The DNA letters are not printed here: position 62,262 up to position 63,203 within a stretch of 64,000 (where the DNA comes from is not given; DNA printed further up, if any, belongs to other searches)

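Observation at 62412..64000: Rab/Ras-like small GTPase with zinc-ribbon head and eroded G3 motif, translationally coupled to a multi-zinc-ribbon protein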

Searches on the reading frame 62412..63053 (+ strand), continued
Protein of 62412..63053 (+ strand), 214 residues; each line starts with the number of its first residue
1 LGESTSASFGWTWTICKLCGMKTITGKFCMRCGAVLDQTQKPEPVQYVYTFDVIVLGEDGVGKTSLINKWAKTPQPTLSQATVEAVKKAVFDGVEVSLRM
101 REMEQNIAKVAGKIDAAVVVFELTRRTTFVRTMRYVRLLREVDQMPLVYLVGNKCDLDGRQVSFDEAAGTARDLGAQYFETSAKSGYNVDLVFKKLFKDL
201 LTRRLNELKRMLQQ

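Call 13: find_homologous_proteins(query=L002:10642-11679:+)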
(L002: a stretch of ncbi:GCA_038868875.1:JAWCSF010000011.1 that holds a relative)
Query L002:10642-11679:+ (346 aa): 25 proteins with E <= 0.001 among 5284 candidates.
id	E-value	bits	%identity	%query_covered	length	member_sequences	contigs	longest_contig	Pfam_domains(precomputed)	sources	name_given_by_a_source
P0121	9.9e-227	769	100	100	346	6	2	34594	PF18551.7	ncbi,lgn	ncbi:MAG: hypothetical protein QW064_03725 [Candidatus Caldarchaeum sp.]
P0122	1.1e-139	483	67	92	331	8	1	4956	PF18551.7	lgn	-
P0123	7.1e-126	438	56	98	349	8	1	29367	PF18551.7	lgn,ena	-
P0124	5.9e-124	431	57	98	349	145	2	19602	PF18551.7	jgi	jgi:hypothetical protein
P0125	1.2e-123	430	56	98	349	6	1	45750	PF18551.7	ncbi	-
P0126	1.3e-122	427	57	95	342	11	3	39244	PF18551.7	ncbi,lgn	ncbi:MAG: hypothetical protein QXS57_02985 [Candidatus Caldarchaeum sp.]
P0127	1.1e-114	401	55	95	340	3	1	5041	PF18551.7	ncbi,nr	ncbi:MAG: hypothetical protein RMH74_05535 [Candidatus Caldarchaeum sp.]|nr:hypothetical protein [Ca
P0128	2.3e-113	397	50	99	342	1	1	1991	PF18551.7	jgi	-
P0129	2.4e-111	390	49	98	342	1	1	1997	PF18551.7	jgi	-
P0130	8.7e-111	388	51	99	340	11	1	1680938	PF18551.7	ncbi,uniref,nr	ncbi:hypothetical protein CSUB_C0103 [Candidatus Caldarchaeum subterraneum]|uniref:Thaumarchaeal out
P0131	1.8e-110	387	52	98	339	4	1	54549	PF18551.7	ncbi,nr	ncbi:MAG: hypothetical protein N3H84_00280 [Candidatus Caldarchaeum sp.]|nr:hypothetical protein [Ca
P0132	3.4e-110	386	51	99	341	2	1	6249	PF18551.7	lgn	-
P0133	2.3e-109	384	50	99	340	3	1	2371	PF18551.7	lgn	-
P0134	7.8e-106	372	49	99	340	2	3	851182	PF18551.7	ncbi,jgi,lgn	ncbi:MAG: hypothetical protein QXE96_06605 [Candidatus Caldarchaeum sp.]|jgi:DNA-directed RNA polyme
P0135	2.6e-104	367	50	98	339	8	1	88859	PF18551.7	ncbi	ncbi:MAG: hypothetical protein QW463_00945 [Candidatus Caldarchaeum sp.]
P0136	2.8e-46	176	30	97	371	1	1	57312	PF18551.7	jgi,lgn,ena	-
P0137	2.5e-39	153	31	83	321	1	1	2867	PF18551.7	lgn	-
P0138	8.0e-31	125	31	93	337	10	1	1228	PF18551.7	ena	-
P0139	1.6e-30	124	30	92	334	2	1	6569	PF18551.7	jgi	jgi:hypothetical protein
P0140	2.6e-29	120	31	88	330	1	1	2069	PF18551.7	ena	-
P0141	1.7e-28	118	32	82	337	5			PF18551.7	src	-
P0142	8.5e-27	112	30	85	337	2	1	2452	PF18551.7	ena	-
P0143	1.1e-22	99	37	44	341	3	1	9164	PF18551.7,PF00072.31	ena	-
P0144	1.8e-20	91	35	43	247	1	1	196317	PF24441.2,PF18551.7,PF12773.14,PF13248.12,PF09723.16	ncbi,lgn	-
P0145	2.5e-12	65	28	47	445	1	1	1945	PF18551.7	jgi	jgi:hypothetical protein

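Call 14: find_encoding_contigs(protein=P0130, flank=6000, max_places=2)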
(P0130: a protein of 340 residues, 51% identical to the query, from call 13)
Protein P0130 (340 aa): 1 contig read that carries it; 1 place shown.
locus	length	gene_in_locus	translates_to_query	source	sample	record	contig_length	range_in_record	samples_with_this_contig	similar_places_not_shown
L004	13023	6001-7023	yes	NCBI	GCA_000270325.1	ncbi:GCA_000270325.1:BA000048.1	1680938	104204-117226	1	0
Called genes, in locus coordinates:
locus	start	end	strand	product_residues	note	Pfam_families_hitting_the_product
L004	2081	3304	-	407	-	PF01926:MMR_HSR1, PF02421:FeoB_N (faint), PF08438:YGR210-like_G4, PF02824:TGS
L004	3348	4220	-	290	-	PF01256:Carb_kinase, PF02110:HK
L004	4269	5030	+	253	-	-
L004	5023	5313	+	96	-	PF01918:Alba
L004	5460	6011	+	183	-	PF00071:Ras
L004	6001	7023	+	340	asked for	PF18551:TackOD1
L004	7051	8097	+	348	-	-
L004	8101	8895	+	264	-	PF00060:Lig_chan (faint), PF00520:Ion_trans, PF07885:Ion_trans_2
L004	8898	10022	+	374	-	PF07690:MFS_1, PF12832:MFS_1_like (weak), PF07690:MFS_1 (weak)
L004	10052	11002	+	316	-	PF00291:PALP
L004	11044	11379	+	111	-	PF01176:eIF-1a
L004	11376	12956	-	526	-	PF00009:GTP_EFTU, PF03144:GTP_EFTU_D2, PF03143:GTP_EFTU_D3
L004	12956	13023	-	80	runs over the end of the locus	PF01037:AsnC_trans_reg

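Call 15: find_encoding_contigs(protein=P0126, flank=6000, max_places=2)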
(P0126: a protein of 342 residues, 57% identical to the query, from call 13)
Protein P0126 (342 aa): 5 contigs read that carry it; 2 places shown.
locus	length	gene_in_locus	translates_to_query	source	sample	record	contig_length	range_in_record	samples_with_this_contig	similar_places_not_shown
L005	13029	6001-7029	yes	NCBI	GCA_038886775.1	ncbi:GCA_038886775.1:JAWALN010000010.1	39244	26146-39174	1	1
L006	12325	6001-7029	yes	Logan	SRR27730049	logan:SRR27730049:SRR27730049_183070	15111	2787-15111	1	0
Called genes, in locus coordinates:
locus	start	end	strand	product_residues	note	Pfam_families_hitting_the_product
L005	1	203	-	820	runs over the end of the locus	PF00702:Hydrolase, PF12710:HAD, PF13419:HAD_2, PF13242:Hydrolase_like, PF01850:PIN (weak), PF00437:T2SSE (weak), PF00013:KH_1 (weak)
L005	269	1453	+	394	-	PF00108:Thiolase_N, PF08545:ACP_syn_III (faint), PF02803:Thiolase_C, PF22691:Thiolase_C_1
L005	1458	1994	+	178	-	PF12172:zf-ChsH2 (weak), PF01796:OB_ChsH2_C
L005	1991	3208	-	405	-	PF01926:MMR_HSR1, PF02421:FeoB_N (faint), PF08438:YGR210-like_G4, PF02824:TGS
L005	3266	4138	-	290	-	PF01256:Carb_kinase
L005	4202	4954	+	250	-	-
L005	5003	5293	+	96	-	PF01918:Alba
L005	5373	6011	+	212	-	PF03193:RsgA_GTPase (faint), PF01926:MMR_HSR1 (faint), PF08477:Roc (faint), PF00071:Ras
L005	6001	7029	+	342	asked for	PF18551:TackOD1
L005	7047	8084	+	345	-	-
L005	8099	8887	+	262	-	PF00520:Ion_trans, PF07885:Ion_trans_2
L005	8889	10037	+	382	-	PF07690:MFS_1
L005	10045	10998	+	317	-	PF00291:PALP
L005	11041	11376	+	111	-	PF01176:eIF-1a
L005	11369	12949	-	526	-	PF00009:GTP_EFTU, PF03144:GTP_EFTU_D2, PF03143:GTP_EFTU_D3 (weak)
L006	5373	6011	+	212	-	PF03193:RsgA_GTPase (faint), PF01926:MMR_HSR1 (faint), PF08477:Roc (faint), PF00071:Ras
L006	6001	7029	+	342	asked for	PF18551:TackOD1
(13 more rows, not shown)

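Call 16: find_encoding_contigs(protein=P0136, flank=6000, max_places=2)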
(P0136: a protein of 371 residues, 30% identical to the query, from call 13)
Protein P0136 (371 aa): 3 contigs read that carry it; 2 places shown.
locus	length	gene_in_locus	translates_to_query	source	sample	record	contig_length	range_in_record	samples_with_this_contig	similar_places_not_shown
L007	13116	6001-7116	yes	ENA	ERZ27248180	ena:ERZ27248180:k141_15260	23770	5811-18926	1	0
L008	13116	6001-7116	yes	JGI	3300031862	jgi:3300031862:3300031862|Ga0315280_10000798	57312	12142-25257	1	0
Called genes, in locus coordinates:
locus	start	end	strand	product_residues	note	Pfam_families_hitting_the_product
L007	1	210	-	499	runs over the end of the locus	-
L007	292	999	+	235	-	PF03587:EMG1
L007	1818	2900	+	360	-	-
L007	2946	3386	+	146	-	PF00571:CBS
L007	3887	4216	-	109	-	PF22600:MTPAP-like_central, PF01909:NTP_transf_2, PF18765:Polbeta (weak)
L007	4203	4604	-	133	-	PF05168:HEPN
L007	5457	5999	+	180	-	PF00009:GTP_EFTU (faint), PF00025:Arf, PF00071:Ras, PF01926:MMR_HSR1 (weak), PF08477:Roc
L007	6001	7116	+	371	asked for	PF18551:TackOD1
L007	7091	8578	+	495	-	PF13506:Glyco_transf_21, PF00535:Glycos_transf_2, PF10111:Glyco_tranf_2_2, PF13641:Glyco_tranf_2_3, PF01644:Chitin_synth_1 (faint), PF03142:Chitin_synth_2 (weak), PF13632:Glyco_trans_2_3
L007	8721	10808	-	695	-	PF24517:CBM96, PF10096:DUF2334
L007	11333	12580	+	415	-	-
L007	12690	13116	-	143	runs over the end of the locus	PF01980:TrmO_N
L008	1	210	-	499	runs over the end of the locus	-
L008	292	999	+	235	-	PF03587:EMG1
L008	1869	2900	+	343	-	-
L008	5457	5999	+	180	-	PF00009:GTP_EFTU (faint), PF00025:Arf, PF00071:Ras, PF01926:MMR_HSR1 (weak), PF08477:Roc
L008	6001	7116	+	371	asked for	PF18551:TackOD1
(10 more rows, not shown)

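Call 21: search_protein_representatives(protein=window:62412-63053:+)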
Query: 214 residues. Proteins with E-value up to 0.001 (for the whole library): 14644; up to 1e-10: 401; up to 1e-30: 2. The best 150 are listed.
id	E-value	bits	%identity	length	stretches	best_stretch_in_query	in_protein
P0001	1.9e-129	445.6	93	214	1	1-214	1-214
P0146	7.1e-50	185.8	47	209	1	8-212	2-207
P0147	2.1e-29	119.0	37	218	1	10-213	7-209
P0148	1.2e-28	116.6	42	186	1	30-213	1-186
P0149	2.0e-27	112.6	33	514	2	47-197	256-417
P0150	3.1e-27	111.9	28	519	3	45-202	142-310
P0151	3.2e-26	108.7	28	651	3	48-202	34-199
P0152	1.1e-25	106.9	40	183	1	30-213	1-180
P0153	1.5e-22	96.6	38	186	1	30-212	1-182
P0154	1.9e-22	96.3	31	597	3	38-200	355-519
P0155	1.4e-21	93.5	29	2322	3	36-201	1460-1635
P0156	3.6e-21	92.1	29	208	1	9-210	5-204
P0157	4.2e-21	91.9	29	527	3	52-197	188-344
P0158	6.2e-21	91.4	39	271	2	46-209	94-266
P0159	1.1e-20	90.6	32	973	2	51-201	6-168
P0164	5.6e-20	88.3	36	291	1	46-213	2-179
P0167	1.7e-19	86.7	42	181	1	46-209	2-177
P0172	2.0e-17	79.9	35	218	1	43-213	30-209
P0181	2.8e-16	76.2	36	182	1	49-213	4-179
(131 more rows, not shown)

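Call 32: find_related_loci(query=A3, collection=genome_contigs, flank=5000)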
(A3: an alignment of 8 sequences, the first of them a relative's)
Query A3 (346 aa) in genome_contigs; peptide patterns used: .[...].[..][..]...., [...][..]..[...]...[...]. (x = any residue, [..] = any of these).
315 stretches matched a pattern; 27 encode a relative of the query (tblastn E <= 1e-3); 27 distinct loci.
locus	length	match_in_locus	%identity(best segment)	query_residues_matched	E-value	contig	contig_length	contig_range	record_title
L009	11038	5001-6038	100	1-346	0e+0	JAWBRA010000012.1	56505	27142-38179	MAG: Candidatus Caldarchaeum sp. isolate JZ-1_201705_bins_59 JZ-1_201705_bins_59_scaffold_12, whole genome shotgun seque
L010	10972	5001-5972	67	1-325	2e-142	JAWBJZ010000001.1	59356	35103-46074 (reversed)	MAG: Candidatus Caldarchaeum sp. isolate GXS_201709_bins_78 GXS_201709_bins_78_scaffold_1, whole genome shotgun sequence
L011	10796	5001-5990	57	11-340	9e-129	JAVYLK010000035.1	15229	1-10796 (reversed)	MAG: Candidatus Caldarchaeum sp. isolate BF3_201808_bins_33 BF3_201808_bins_33_scaffold_35, whole genome shotgun sequenc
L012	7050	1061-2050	56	11-340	2e-128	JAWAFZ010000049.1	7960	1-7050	MAG: Candidatus Caldarchaeum sp. isolate QQ_201912_bins_79 QQ_201912_bins_79_scaffold_49, whole genome shotgun sequence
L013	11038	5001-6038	54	1-344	3e-126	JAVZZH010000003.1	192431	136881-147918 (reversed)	MAG: Candidatus Caldarchaeum sp. isolate JZ-3_201907_bins_57 JZ-3_201907_bins_57_scaffold_3, whole genome shotgun sequen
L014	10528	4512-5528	51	1-342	1e-115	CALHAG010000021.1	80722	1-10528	MAG: Candidatus Caldarchaeum subterraneum isolate H1_Bin_METABAT__153_1_1 genome assembly, contig: c_000000231674, whole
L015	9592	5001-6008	52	4-342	4e-112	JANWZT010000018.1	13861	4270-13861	MAG: Candidatus Caldarchaeum sp. isolate SKYG24 NODE_18_length_13861_cov_2.840104, whole genome shotgun sequence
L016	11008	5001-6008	51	4-342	1e-110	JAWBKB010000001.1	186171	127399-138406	MAG: Candidatus Caldarchaeum sp. isolate GXS_201803_bins_40 GXS_201803_bins_40_scaffold_1, whole genome shotgun sequence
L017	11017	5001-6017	52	1-342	6e-108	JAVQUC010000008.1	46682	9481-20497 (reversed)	MAG: Candidatus Caldarchaeum sp. isolate SKYBB_hs_bin7 NODE_1161_length_46682_cov_350.612992, whole genome shotgun seque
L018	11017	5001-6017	49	1-342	9e-112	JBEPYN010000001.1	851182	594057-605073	MAG: Nitrososphaerota archaeon isolate 03V1_S199.concoct.093 NODE_4_length_851182_cov_7.010482, whole genome shotgun seq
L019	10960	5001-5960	33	5-318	3e-57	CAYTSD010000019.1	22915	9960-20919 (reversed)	MAG TPA_asm: uncultured Nitrososphaeria archaeon isolate binchicken_co80_166 genome assembly, contig: NODE_475_length_22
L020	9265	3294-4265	32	5-330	5e-53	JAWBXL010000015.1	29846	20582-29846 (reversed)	MAG: Candidatus Bathyarchaeia archaeon isolate JZ-1_201803_bins_90 JZ-1_201803_bins_90_scaffold_15, whole genome shotgun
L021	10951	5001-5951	33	9-321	5e-47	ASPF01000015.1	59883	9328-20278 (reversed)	Candidatus Geocrenenecus sp. JGI 0000106-J15 J0000106J15DRAFT_contig_14_0.15_C, whole genome shotgun sequence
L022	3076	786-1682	31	13-314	4e-44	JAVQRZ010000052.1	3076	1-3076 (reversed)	MAG: Candidatus Korarchaeum sp. isolate SKYBB_h_bin43 k141_904901, whole genome shotgun sequence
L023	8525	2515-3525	29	7-339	5e-43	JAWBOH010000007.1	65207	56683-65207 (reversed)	MAG: Candidatus Bathyarchaeia archaeon isolate HHBFW-2_201803_bins_195 HHBFW-2_201803_bins_195_scaffold_7, whole genome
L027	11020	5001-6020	28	13-343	2e-37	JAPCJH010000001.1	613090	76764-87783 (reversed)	MAG: Thaumarchaeota archaeon isolate SubAcS15-15 SubAcS15-15_1, whole genome shotgun sequence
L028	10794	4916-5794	33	14-314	5e-37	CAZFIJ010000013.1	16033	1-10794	MAG TPA_asm: uncultured Nitrososphaerota archaeon isolate binchicken_co25_126 genome assembly, contig: k141_26135, whole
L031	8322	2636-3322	30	55-294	5e-26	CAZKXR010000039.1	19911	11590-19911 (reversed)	MAG TPA_asm: uncultured Nitrososphaera sp. isolate binchicken_co274_240 genome assembly, contig: NODE_6993_length_19911_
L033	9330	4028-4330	35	74-176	2e-15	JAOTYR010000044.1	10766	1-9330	MAG: Nitrosopumilus sp. isolate 21_Jan_SF_Bin51 21_Jan_SF_Bin51_scaffold_5031_c1, whole genome shotgun sequence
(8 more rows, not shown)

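Call 38: predict_structure(alignment_id=A1)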
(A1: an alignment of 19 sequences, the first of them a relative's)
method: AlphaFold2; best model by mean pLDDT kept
length: 346 residues; sequences in the alignment: 19
mean_pLDDT: 88.8   pTM: 0.56
mean pLDDT of the five models: 88.8, 86.8, 86.6, 86.4, 86.0
residues with pLDDT >= 90: 209; 70-90: 123; 50-70: 12; < 50: 2
segments of 3 or more residues with pLDDT < 50: none
pLDDT, mean of each block of 10 residues (from residue 1): 61 86 93 85 90 92 93 90 92 93 95 93 93 93 93 92 93 93 93 77 89 88 90 87 84 87 92 91 91 93 89 92 84 86 69
secondary structure, 60 per line:
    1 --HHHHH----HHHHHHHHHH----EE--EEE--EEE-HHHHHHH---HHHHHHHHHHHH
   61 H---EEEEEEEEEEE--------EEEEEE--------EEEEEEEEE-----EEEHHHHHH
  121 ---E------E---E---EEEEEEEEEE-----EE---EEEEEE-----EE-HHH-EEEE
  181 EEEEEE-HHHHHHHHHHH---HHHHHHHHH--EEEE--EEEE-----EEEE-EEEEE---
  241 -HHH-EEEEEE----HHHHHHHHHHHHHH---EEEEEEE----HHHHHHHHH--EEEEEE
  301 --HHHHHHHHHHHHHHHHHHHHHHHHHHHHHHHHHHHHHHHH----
elements in order: H3-7 H12-21 E30-32 E35-37 H39-45 H49-61 E65-75 E84-89 E98-106 E112-114 H115-120 E139-148 E159-164 E177-186 H188-198 H202-210 E213-216 E219-222 E228-231 E233-237 E246-251 H256-269 E273-279 H284-292 E295-300 H303-342

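Call 42: search_protein_families(library=pfam, proteins=[L002:11715-12722:+, L019:6005-7489:+, L020:4413-5870:+, L027:6209-7627:+, L031:3459-4706:+, L033:4394-5965:+, L023:3539-4834:+, L021:5987-6838:+, L028:5821-7287:+, L023:40-1197:+], max_evalue=0.01)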
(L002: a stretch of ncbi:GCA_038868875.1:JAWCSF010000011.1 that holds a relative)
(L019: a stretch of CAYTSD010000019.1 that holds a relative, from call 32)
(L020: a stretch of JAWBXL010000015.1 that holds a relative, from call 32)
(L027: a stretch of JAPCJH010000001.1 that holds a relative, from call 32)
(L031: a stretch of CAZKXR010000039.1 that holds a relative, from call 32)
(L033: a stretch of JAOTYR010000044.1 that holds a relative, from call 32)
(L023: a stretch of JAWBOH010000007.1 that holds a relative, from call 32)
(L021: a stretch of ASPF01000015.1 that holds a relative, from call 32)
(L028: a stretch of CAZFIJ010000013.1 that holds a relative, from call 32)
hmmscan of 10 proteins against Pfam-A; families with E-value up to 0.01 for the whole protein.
L002:11715-12722:+ (336 aa): 0 families

L019:6005-7489:+ (495 aa): 6 families
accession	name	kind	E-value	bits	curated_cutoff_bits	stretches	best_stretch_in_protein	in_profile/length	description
PF00535.33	Glycos_transf_2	-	3.8e-35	121.7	23.3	1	135-301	1-167/168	Glycosyl transferase family 2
PF13632.12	Glyco_trans_2_3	-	3.2e-29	102.6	27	1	215-425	1-196/198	Glycosyl transferase family group 2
PF13641.12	Glyco_tranf_2_3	-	6.4e-28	98.8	27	1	132-355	1-230/230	Glycosyltransferase like family 2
PF13506.12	Glyco_transf_21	-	3.9e-11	43.2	21.7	1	200-354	18-174/174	Glycosyl transferase family 21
PF10111.15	Glyco_tranf_2_2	-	2.2e-08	34.4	27.3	1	135-343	1-223/276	Glycosyltransferase like family 2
PF03142.21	Chitin_synth_2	-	5.3e-08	32.4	27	1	215-301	204-292/527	Chitin synthase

L020:4413-5870:+ (486 aa): 7 families
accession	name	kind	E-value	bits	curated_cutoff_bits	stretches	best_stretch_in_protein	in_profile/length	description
PF00535.33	Glycos_transf_2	-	1.2e-39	136.4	23.3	1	135-298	1-166/168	Glycosyl transferase family 2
PF13641.12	Glyco_tranf_2_3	-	9e-32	111.4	27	1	132-353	1-230/230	Glycosyltransferase like family 2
PF13632.12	Glyco_trans_2_3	-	1.8e-29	103.4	27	1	213-402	1-189/198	Glycosyl transferase family group 2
PF03142.21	Chitin_synth_2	-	7.3e-14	51.7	27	1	205-296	196-289/527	Chitin synthase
PF13506.12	Glyco_transf_21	-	9.8e-14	51.6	21.7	1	198-352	18-174/174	Glycosyl transferase family 21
PF10111.15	Glyco_tranf_2_2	-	5.7e-12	46.1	27.3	1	135-345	1-226/276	Glycosyltransferase like family 2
PF13704.12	Glyco_tranf_2_4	-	0.00042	21.2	27.5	1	142-220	2-81/98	Glycosyl transferase family 2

L027:6209-7627:+ (473 aa): 7 families
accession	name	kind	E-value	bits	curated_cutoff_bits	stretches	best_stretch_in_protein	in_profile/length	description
PF13641.12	Glyco_tranf_2_3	-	6.7e-37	128.1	27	1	128-347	1-230/230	Glycosyltransferase like family 2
PF00535.33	Glycos_transf_2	-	1.2e-33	116.9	23.3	1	131-292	1-166/168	Glycosyl transferase family 2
PF13632.12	Glyco_trans_2_3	-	6.1e-27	95.2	27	1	207-397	1-193/198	Glycosyl transferase family group 2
PF03142.21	Chitin_synth_2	-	6e-15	55.3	27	1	199-293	196-292/527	Chitin synthase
PF13506.12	Glyco_transf_21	-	4.7e-14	52.7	21.7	1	192-346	18-174/174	Glycosyl transferase family 21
PF10111.15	Glyco_tranf_2_2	-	3.3e-09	37.1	27.3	1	133-362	5-238/276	Glycosyltransferase like family 2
PF13704.12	Glyco_tranf_2_4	-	0.00065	20.6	27.5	1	137-216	1-83/98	Glycosyl transferase family 2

L031:3459-4706:+ (416 aa): 7 families
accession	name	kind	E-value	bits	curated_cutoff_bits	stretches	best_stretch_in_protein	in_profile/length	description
PF00535.33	Glycos_transf_2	-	8.2e-31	107.6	23.3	1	71-238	1-164/168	Glycosyl transferase family 2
PF13641.12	Glyco_tranf_2_3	-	6.9e-25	88.8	27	1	68-294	1-229/230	Glycosyltransferase like family 2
PF13632.12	Glyco_trans_2_3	-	2.8e-20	73.4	27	1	152-359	2-194/198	Glycosyl transferase family group 2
PF03142.21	Chitin_synth_2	-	2.2e-11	43.5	27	1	150-235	203-286/527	Chitin synthase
PF10111.15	Glyco_tranf_2_2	-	2.8e-07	30.7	27.3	1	72-172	2-105/276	Glycosyltransferase like family 2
PF13506.12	Glyco_transf_21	-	1.1e-06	28.7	21.7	1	147-293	29-173/174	Glycosyl transferase family 21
PF13704.12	Glyco_tranf_2_4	-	0.0022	18.9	27.5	1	78-158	2-81/98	Glycosyl transferase family 2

L033:4394-5965:+ (524 aa): 7 families
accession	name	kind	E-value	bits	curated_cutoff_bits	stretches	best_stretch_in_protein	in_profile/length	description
PF00535.33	Glycos_transf_2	-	2.9e-35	122.1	23.3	1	179-337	1-162/168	Glycosyl transferase family 2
PF13641.12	Glyco_tranf_2_3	-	2.6e-29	103.3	27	1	178-396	3-230/230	Glycosyltransferase like family 2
PF13632.12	Glyco_trans_2_3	-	1.2e-22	81.1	27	1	255-448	1-192/198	Glycosyl transferase family group 2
PF03142.21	Chitin_synth_2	-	3.7e-15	56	27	1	252-341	201-291/527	Chitin synthase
PF10111.15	Glyco_tranf_2_2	-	3.8e-09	36.9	27.3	1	179-275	1-104/276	Glycosyltransferase like family 2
PF13506.12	Glyco_transf_21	-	9e-07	29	21.7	1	239-394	17-173/174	Glycosyl transferase family 21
PF13704.12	Glyco_tranf_2_4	-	0.0046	17.8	27.5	0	186-263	2-82/98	Glycosyl transferase family 2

L023:3539-4834:+ (432 aa): 6 families
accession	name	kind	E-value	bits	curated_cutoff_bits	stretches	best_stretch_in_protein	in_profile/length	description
PF00535.33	Glycos_transf_2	-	3.4e-33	115.4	23.3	1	87-254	1-167/168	Glycosyl transferase family 2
PF13641.12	Glyco_tranf_2_3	-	2.1e-29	103.6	27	1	84-307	1-229/230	Glycosyltransferase like family 2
PF13632.12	Glyco_trans_2_3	-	2.2e-24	86.8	27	1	167-360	1-191/198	Glycosyl transferase family group 2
PF03142.21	Chitin_synth_2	-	4.5e-17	62.3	27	2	164-247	201-285/527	Chitin synthase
PF13506.12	Glyco_transf_21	-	1.4e-12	47.8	21.7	1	150-306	16-173/174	Glycosyl transferase family 21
PF10111.15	Glyco_tranf_2_2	-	8.8e-09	35.7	27.3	1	87-298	1-225/276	Glycosyltransferase like family 2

L021:5987-6838:+ (284 aa): 2 families
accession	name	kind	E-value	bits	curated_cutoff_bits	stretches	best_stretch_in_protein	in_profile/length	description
PF02830.23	V4R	-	1.7e-11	44.5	31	1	222-282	2-61/62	V4R domain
PF01842.31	ACT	-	1.2e-07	31.8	27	1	45-107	4-63/66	ACT domain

L028:5821-7287:+ (489 aa): 7 families
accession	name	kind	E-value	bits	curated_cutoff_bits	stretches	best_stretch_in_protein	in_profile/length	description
PF00535.33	Glycos_transf_2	-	2.8e-41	141.7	23.3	1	130-294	1-166/168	Glycosyl transferase family 2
PF13641.12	Glyco_tranf_2_3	-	5.5e-39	135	27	1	129-349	3-230/230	Glycosyltransferase like family 2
PF13632.12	Glyco_trans_2_3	-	8.1e-26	91.5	27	1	209-396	1-190/198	Glycosyl transferase family group 2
PF13506.12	Glyco_transf_21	-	5.1e-15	55.8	21.7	1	184-348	8-174/174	Glycosyl transferase family 21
PF03142.21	Chitin_synth_2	-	3.7e-12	46.1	27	1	206-291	201-288/527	Chitin synthase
PF10111.15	Glyco_tranf_2_2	-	1e-11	45.3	27.3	1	130-337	1-223/276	Glycosyltransferase like family 2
PF13704.12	Glyco_tranf_2_4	-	0.00039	21.3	27.5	1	136-219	1-84/98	Glycosyl transferase family 2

L023:40-1197:+ (386 aa): 3 families
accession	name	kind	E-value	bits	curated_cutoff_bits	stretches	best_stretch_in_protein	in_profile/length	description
PF06745.19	ATPase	-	1.6e-22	80.5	26.6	1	11-124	106-218/231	KaiC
PF20440.3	GvpD_bR2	-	2.2e-05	24.6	27.9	0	271-383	145-251/254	GvpD basic region 2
PF05625.17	PAXNEB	-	0.00061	19.4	28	1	157-186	20-49/366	PAXNEB protein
